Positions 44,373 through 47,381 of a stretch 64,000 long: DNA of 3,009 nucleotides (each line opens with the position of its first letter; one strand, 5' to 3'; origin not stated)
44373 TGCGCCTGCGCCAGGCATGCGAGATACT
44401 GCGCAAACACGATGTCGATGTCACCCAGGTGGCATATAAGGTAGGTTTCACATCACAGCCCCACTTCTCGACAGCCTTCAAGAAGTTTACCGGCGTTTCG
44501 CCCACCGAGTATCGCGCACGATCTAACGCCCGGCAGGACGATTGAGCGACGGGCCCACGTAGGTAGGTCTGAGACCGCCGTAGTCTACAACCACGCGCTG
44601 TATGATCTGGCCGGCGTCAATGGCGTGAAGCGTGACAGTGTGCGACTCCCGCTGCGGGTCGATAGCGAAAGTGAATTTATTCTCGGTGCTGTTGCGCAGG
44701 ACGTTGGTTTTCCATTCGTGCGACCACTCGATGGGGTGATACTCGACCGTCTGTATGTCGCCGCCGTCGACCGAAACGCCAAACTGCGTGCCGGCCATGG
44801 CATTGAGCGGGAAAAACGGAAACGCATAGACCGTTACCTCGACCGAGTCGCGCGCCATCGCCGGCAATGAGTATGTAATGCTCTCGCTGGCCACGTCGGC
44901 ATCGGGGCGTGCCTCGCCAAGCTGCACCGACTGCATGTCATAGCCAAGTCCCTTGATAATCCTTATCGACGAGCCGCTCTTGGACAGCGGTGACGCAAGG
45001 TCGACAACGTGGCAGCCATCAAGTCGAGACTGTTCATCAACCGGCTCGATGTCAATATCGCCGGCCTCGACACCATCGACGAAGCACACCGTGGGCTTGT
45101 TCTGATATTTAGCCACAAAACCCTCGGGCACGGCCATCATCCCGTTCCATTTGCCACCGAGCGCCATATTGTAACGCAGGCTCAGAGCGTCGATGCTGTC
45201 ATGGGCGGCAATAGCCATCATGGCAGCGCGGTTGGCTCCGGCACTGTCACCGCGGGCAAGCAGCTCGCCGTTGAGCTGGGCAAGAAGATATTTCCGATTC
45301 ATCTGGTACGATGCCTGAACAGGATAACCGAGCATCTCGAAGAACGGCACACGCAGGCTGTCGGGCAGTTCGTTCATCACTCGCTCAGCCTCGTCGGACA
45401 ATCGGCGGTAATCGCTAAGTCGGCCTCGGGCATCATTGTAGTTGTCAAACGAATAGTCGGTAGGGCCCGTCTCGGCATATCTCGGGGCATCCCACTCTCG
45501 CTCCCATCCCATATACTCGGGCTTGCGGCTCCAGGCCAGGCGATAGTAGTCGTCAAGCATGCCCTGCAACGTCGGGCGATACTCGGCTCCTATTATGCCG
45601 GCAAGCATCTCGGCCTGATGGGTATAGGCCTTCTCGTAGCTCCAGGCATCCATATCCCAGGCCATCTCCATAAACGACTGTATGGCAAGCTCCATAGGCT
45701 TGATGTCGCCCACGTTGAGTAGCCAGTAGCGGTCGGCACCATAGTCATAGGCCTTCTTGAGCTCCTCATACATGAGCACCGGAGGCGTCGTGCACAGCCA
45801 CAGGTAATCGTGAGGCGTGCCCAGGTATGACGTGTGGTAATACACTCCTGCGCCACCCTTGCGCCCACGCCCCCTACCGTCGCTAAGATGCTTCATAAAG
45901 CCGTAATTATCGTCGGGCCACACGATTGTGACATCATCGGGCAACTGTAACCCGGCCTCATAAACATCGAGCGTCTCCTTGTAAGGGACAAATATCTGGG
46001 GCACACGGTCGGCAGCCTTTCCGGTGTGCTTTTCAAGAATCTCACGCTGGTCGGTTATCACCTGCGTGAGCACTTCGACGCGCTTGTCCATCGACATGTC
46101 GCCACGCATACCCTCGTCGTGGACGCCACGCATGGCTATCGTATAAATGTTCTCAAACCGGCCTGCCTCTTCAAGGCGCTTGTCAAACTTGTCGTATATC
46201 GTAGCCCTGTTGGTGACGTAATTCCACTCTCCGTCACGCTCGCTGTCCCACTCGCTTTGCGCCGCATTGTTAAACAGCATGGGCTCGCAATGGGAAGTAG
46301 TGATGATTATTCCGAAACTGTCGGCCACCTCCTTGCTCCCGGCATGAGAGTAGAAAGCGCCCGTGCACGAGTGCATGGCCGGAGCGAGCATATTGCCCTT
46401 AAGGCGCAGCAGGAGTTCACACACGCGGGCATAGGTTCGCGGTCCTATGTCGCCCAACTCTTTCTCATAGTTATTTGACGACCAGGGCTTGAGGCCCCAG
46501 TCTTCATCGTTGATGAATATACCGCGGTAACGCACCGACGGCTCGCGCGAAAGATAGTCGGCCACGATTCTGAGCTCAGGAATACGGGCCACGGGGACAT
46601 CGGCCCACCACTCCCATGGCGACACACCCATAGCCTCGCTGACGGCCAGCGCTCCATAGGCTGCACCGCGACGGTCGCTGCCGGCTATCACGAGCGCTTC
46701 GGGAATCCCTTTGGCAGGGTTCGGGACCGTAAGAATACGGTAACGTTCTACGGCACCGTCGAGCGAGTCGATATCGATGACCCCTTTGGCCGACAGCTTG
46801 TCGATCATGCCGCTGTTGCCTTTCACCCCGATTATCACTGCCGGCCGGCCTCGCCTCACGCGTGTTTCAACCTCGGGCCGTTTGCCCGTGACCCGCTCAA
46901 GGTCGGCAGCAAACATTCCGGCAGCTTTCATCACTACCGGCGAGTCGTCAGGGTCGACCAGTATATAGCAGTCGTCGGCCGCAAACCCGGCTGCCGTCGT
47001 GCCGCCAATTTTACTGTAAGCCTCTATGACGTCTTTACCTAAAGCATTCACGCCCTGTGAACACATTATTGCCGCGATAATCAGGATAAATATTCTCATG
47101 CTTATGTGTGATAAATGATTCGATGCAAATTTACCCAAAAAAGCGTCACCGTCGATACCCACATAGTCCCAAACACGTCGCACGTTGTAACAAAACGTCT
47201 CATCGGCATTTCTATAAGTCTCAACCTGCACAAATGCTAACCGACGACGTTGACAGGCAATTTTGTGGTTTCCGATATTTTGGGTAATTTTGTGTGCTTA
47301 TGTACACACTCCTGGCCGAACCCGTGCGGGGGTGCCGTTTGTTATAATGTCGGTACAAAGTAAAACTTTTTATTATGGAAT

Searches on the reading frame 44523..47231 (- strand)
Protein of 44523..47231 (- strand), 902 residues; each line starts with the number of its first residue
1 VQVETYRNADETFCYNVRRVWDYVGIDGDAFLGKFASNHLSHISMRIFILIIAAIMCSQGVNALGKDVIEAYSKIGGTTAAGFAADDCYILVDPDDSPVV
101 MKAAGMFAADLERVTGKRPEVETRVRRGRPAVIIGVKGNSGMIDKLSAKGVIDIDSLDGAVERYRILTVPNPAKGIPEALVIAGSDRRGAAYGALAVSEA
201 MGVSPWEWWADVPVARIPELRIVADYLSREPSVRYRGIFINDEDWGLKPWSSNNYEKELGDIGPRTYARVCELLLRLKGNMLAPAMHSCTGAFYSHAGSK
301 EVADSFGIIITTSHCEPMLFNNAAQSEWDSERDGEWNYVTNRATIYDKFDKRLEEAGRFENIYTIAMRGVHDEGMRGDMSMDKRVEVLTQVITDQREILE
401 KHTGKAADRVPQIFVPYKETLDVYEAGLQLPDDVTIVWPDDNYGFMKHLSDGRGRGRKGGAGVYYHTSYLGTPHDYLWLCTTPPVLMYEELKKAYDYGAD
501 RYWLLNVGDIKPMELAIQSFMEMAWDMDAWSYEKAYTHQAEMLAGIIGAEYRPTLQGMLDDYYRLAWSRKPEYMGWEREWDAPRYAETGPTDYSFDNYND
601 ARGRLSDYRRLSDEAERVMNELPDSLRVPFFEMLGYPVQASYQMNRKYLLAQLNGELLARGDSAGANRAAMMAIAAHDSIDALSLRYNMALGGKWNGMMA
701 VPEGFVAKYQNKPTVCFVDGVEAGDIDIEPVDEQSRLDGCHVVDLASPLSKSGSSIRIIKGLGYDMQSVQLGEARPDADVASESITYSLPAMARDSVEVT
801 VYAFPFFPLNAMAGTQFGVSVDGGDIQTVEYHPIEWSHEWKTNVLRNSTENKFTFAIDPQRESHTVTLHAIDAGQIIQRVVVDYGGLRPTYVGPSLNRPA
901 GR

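Call 18: search_protein_families(library=pfam, proteins=[window:44523-47231:-], max_evalue=0.001)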
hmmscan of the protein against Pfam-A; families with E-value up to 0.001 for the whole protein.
window:44523-47231:- (902 aa): 2 families
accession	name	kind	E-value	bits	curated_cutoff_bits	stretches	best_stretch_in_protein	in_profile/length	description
PF15979.11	Glyco_hydro_115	-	8.6e-123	410.5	27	1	229-572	2-334/335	Glycosyl hydrolase family 115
PF17829.7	GH115_C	-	2.4e-19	70.3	24.1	1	750-894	21-170/172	Glycosyl hydrolase family 115 C-terminal domain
